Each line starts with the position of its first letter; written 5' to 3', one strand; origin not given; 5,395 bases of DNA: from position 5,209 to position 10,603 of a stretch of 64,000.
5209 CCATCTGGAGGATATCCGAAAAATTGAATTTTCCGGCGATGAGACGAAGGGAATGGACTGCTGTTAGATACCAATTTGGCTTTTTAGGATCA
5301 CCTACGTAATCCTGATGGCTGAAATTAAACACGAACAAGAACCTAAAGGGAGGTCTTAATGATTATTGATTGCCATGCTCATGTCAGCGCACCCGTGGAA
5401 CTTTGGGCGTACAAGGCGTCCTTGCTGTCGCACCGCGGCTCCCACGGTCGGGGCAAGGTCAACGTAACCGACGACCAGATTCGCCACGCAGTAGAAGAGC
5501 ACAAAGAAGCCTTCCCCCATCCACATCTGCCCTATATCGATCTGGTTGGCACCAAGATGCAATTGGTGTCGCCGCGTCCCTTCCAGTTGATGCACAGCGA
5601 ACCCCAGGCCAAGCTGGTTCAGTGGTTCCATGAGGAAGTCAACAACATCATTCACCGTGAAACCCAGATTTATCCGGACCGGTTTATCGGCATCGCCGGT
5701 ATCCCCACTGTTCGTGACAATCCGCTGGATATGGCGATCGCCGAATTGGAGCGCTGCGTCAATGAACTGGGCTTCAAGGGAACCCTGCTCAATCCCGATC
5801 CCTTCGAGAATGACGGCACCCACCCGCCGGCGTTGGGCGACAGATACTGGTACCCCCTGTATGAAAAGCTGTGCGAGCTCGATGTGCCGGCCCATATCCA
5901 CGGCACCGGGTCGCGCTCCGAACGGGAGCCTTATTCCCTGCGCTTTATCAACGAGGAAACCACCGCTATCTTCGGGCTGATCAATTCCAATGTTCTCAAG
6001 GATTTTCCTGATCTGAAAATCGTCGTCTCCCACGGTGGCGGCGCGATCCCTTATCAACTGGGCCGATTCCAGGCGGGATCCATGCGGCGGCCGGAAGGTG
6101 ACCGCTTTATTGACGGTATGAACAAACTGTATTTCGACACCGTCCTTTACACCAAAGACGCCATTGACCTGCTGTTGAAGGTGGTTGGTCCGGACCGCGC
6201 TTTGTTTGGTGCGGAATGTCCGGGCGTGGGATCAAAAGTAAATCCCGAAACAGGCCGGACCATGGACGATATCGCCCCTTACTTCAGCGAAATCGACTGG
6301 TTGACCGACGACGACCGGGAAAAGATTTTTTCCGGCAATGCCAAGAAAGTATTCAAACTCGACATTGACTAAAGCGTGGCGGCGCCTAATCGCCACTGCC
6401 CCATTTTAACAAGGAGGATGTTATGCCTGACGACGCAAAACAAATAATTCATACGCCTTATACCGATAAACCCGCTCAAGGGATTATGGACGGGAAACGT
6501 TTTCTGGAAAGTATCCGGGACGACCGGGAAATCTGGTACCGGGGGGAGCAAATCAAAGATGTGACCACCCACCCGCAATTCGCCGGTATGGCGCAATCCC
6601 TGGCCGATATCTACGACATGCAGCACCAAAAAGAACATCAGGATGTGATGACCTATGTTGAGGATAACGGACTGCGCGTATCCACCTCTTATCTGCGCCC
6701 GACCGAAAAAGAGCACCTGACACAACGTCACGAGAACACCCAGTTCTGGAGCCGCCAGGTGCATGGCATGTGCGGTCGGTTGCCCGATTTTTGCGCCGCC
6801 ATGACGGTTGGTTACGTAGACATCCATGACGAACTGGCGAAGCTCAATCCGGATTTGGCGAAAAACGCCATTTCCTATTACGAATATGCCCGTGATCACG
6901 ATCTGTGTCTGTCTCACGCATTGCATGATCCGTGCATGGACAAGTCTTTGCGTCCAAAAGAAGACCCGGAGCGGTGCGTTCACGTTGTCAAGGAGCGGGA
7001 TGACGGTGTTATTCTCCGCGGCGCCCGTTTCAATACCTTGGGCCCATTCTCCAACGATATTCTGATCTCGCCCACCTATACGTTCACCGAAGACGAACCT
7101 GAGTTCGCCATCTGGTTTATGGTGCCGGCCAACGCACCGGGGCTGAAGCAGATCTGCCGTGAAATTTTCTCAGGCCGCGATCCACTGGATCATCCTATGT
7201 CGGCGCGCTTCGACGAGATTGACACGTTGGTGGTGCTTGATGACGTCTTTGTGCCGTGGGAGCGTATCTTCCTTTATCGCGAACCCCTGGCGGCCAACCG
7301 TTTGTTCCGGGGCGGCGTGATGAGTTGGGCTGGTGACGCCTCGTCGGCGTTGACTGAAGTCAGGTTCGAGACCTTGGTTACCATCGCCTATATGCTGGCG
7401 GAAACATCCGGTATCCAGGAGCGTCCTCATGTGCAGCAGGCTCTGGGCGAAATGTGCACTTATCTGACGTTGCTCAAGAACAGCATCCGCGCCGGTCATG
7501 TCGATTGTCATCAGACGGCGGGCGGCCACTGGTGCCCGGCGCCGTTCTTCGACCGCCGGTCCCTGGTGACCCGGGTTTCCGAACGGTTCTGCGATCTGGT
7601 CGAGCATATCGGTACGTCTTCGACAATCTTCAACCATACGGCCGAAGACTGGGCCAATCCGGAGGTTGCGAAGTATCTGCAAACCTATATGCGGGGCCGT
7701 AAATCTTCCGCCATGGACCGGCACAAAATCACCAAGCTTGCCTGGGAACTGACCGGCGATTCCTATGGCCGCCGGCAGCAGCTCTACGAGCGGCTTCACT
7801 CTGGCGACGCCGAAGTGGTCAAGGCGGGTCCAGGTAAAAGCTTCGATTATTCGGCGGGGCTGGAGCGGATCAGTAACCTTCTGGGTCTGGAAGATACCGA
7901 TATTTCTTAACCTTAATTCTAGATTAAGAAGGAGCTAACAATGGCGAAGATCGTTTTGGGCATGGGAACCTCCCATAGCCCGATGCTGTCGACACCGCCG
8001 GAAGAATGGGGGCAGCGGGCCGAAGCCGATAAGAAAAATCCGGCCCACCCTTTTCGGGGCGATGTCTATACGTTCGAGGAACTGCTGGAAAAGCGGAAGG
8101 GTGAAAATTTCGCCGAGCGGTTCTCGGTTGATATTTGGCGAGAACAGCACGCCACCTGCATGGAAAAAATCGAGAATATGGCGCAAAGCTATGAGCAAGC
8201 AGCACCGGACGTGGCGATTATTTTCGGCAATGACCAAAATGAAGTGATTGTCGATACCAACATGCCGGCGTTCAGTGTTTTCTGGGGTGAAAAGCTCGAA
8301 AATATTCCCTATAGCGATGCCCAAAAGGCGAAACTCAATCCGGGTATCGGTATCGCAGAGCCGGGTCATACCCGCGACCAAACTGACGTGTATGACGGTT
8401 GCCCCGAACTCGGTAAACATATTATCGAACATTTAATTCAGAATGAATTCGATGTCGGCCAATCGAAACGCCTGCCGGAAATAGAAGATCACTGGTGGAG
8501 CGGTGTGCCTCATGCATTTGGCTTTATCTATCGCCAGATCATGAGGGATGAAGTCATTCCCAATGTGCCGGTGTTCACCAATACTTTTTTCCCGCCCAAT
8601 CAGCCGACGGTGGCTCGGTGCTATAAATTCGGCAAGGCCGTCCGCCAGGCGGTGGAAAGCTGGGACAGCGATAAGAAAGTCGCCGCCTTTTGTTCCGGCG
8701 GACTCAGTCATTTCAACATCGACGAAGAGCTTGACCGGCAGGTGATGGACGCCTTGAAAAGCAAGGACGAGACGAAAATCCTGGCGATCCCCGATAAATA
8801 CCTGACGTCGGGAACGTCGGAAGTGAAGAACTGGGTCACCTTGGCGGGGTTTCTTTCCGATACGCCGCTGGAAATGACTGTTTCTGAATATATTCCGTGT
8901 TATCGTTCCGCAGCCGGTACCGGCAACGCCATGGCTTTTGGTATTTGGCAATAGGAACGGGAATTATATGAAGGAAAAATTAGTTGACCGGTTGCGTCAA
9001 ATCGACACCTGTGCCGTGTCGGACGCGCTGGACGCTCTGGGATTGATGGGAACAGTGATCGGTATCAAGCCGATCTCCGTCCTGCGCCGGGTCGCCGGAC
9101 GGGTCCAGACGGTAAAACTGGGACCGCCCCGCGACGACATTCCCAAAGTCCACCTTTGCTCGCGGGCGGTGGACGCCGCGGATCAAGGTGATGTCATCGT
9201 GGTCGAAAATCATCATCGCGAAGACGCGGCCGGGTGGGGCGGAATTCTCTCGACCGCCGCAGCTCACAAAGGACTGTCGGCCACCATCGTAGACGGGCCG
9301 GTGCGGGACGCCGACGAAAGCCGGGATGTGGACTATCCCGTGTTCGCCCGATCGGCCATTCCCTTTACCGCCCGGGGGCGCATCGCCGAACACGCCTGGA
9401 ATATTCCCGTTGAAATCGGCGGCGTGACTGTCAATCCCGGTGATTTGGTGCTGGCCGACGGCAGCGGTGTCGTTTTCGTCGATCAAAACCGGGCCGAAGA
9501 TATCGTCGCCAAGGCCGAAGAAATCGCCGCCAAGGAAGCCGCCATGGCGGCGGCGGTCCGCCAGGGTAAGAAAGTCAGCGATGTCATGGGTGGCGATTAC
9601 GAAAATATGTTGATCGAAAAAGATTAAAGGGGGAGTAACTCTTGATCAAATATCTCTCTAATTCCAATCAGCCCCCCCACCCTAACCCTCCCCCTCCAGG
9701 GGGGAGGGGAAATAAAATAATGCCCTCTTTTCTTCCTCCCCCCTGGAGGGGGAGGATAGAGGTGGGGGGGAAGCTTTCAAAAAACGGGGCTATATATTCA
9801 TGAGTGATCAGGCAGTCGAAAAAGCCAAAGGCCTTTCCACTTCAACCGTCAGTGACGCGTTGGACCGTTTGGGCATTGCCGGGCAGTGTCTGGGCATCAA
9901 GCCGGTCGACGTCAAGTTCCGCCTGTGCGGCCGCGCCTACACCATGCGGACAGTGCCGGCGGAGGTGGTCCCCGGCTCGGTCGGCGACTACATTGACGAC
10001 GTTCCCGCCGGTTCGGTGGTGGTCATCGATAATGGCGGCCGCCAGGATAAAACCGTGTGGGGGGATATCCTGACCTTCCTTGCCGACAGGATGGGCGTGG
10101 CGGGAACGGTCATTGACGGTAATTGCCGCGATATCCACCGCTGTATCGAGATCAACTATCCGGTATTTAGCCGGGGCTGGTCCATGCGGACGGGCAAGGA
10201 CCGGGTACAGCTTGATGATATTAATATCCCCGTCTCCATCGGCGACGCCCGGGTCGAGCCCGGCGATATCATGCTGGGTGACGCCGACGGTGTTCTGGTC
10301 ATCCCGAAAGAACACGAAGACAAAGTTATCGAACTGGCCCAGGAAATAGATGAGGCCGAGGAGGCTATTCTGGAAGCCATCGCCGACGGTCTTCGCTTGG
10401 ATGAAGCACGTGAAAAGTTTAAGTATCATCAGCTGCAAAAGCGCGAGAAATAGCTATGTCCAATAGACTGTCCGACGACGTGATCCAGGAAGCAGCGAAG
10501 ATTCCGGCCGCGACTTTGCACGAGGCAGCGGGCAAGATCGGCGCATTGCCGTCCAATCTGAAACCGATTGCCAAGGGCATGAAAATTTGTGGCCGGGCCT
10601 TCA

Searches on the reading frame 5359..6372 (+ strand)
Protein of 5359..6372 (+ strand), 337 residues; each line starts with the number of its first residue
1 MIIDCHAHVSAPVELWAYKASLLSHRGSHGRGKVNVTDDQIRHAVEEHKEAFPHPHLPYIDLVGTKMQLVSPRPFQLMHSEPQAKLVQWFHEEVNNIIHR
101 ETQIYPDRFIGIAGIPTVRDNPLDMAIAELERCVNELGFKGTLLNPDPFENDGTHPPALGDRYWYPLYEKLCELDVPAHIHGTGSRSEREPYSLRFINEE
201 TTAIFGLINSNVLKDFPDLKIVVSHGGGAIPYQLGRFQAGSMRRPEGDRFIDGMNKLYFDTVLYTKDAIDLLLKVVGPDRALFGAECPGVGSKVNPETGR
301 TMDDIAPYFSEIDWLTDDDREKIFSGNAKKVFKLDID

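Call 28: search_protein_families(library=pfam, proteins=[window:5359-6372:+], max_evalue=0.00001)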
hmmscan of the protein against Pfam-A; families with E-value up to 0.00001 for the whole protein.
window:5359-6372:+ (337 aa): 1 family
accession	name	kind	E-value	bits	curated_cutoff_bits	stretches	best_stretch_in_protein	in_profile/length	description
PF04909.20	Amidohydro_2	-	1.5e-48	166.5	26.4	1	3-334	1-289/289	Amidohydrolase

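Call 30: search_protein_families(library=ncbifam, proteins=[window:5359-6372:+], max_evalue=1e-10)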
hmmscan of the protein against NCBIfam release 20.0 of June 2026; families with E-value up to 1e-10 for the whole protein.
window:5359-6372:+ (337 aa): 0 families

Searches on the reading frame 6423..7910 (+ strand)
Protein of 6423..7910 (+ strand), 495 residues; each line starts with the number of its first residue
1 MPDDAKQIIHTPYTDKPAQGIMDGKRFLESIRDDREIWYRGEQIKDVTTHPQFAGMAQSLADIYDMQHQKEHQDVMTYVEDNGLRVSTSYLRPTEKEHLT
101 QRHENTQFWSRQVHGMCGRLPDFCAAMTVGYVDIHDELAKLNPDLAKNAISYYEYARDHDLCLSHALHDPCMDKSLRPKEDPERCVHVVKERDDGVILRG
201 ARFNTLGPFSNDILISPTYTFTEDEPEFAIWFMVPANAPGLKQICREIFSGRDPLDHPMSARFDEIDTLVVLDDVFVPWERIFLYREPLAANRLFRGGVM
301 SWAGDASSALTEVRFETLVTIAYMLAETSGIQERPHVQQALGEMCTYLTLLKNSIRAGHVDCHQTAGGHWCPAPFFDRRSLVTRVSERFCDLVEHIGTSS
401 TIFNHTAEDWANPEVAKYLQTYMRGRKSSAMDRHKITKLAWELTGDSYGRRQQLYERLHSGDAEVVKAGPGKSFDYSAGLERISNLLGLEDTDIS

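Call 28: search_protein_families(library=pfam, proteins=[window:6423-7910:+], max_evalue=0.00001)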
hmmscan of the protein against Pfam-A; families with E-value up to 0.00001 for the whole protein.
window:6423-7910:+ (495 aa): 2 families
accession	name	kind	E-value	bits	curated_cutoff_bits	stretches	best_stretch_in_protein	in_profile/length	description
PF11794.13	HpaB_N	-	1.4e-86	290.9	35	1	24-284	2-270/270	4-hydroxyphenylacetate 3-hydroxylase N terminal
PF03241.18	HpaB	-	6.2e-31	107.6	25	1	315-487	26-201/202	4-hydroxyphenylacetate 3-hydroxylase C terminal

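Call 30: search_protein_families(library=ncbifam, proteins=[window:6423-7910:+], max_evalue=1e-10)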
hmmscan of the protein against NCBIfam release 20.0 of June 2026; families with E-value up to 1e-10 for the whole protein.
window:6423-7910:+ (495 aa): 2 families
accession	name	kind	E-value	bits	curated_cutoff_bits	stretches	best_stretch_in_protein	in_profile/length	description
TIGR02309.1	HpaB-1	equivalog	4.4e-94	316.3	480.2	1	24-484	4-471/477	4-hydroxyphenylacetate 3-monooxygenase, oxygenase component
TIGR02310.1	HpaB-2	equivalog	1.7e-59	201.9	885.2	1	22-467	13-468/519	4-hydroxyphenylacetate 3-monooxygenase, oxygenase component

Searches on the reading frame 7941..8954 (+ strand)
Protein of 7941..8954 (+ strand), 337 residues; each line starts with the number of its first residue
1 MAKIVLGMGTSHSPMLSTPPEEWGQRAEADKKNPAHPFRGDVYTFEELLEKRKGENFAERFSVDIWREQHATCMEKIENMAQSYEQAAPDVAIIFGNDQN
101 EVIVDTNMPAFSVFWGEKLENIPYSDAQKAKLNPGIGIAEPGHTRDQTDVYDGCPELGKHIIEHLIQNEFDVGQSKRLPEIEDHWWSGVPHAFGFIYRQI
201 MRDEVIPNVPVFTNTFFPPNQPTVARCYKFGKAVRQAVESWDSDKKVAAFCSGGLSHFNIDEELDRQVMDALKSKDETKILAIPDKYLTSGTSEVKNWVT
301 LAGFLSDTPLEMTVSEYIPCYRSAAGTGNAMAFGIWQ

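Call 28: search_protein_families(library=pfam, proteins=[window:7941-8954:+], max_evalue=0.00001)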
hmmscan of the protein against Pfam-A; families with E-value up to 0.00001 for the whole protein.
window:7941-8954:+ (337 aa): 1 family
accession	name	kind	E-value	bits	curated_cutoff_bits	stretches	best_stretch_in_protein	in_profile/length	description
PF02900.23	LigB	-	6.3e-22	78.4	26.3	1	73-312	27-251/269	Catalytic LigB subunit of aromatic ring-opening dioxygenase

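Call 30: search_protein_families(library=ncbifam, proteins=[window:7941-8954:+], max_evalue=1e-10)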
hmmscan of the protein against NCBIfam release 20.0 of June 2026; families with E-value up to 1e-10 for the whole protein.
window:7941-8954:+ (337 aa): 7 families
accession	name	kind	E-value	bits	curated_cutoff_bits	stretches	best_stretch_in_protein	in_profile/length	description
NF009901.0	PRK13364.1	subfamily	1.5e-25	89.9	290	1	78-326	38-271/279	class III extradiol dioxygenase family protein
NF009902.0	PRK13365.1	subfamily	7.5e-18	64.5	299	1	138-307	81-253/298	class III extradiol dioxygenase family protein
NF009913.0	PRK13373.1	equivalog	3.1e-15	56.3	462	1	77-258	35-193/344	putative dioxygenase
NF009904.0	PRK13367.1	equivalog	4.3e-14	52.3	412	1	140-322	84-268/426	gallate dioxygenase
NF009903.0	PRK13366.1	subfamily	1.3e-13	50.9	317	1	141-307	84-253/284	class III extradiol dioxygenase subunit beta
NF009912.0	PRK13372.1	equivalog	1.9e-12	46.9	837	1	147-274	238-364/443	protocatechuate 4,5-dioxygenase subunit alpha/beta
NF009909.0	PRK13370.1-3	subfamily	9e-12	45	286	0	74-281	27-198/286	3-carboxyethylcatechol 2,3-dioxygenase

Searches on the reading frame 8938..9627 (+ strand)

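Call 28: search_protein_families(library=pfam, proteins=[window:8938-9627:+], max_evalue=0.00001)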
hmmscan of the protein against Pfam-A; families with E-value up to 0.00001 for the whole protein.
window:8938-9627:+ (229 aa): 1 family
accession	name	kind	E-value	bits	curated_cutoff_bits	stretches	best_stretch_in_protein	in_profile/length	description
PF03737.21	RraA-like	-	1.8e-36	126.1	24.5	1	24-179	1-151/152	Aldolase/RraA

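Call 30: search_protein_families(library=ncbifam, proteins=[window:8938-9627:+], max_evalue=1e-10)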
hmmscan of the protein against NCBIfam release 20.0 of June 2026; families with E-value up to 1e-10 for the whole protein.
window:8938-9627:+ (229 aa): 8 families
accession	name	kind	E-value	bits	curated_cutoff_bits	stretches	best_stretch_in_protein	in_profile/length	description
NF005442.0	PRK07028.1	equivalog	2.3e-34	118.8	593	1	9-217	223-421/430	bifunctional hexulose-6-phosphate synthase/ribonuclease regulator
NF006093.0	PRK08245.1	subfamily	8.7e-33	113.7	208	1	11-215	6-219/240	hypothetical protein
NF004850.0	PRK06201.1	subfamily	3.7e-31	108.3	231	1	10-213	14-209/222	hypothetical protein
NF006731.0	PRK09262.1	equivalog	3.2e-29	102.1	179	1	9-215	14-212/229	4-carboxy-4-hydroxy-2-oxoadipate aldolase/oxaloacetate decarboxylase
NF009399.0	PRK12764.1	equivalog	7.4e-27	94.5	444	1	9-215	266-478/501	fumarylacetoacetate hydrolase family protein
TIGR02798.1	ligK_PcmE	equivalog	5e-25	88.4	304.5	1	7-216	6-207/222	4-carboxy-4-hydroxy-2-oxoadipate aldolase/oxaloacetate decarboxylase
NF006875.0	PRK09372.1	equivalog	4.1e-15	55.9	136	1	50-184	30-157/161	ribonuclease E activity regulator RraA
TIGR01935.1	NOT-MenG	subfamily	2.7e-12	46.8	123.8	1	53-179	29-148/150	RraA family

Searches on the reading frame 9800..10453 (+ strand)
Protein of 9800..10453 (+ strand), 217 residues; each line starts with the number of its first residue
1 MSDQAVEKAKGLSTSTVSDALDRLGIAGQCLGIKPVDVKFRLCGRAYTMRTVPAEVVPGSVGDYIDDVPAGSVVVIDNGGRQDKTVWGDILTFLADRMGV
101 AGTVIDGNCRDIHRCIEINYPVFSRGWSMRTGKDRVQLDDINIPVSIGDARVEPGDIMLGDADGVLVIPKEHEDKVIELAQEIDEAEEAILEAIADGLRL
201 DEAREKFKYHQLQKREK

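Call 28: search_protein_families(library=pfam, proteins=[window:9800-10453:+], max_evalue=0.00001)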
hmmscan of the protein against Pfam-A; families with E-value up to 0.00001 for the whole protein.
window:9800-10453:+ (217 aa): 1 family
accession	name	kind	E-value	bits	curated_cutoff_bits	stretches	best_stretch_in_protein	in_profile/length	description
PF03737.21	RraA-like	-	5.2e-37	127.8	24.5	1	14-167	1-152/152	Aldolase/RraA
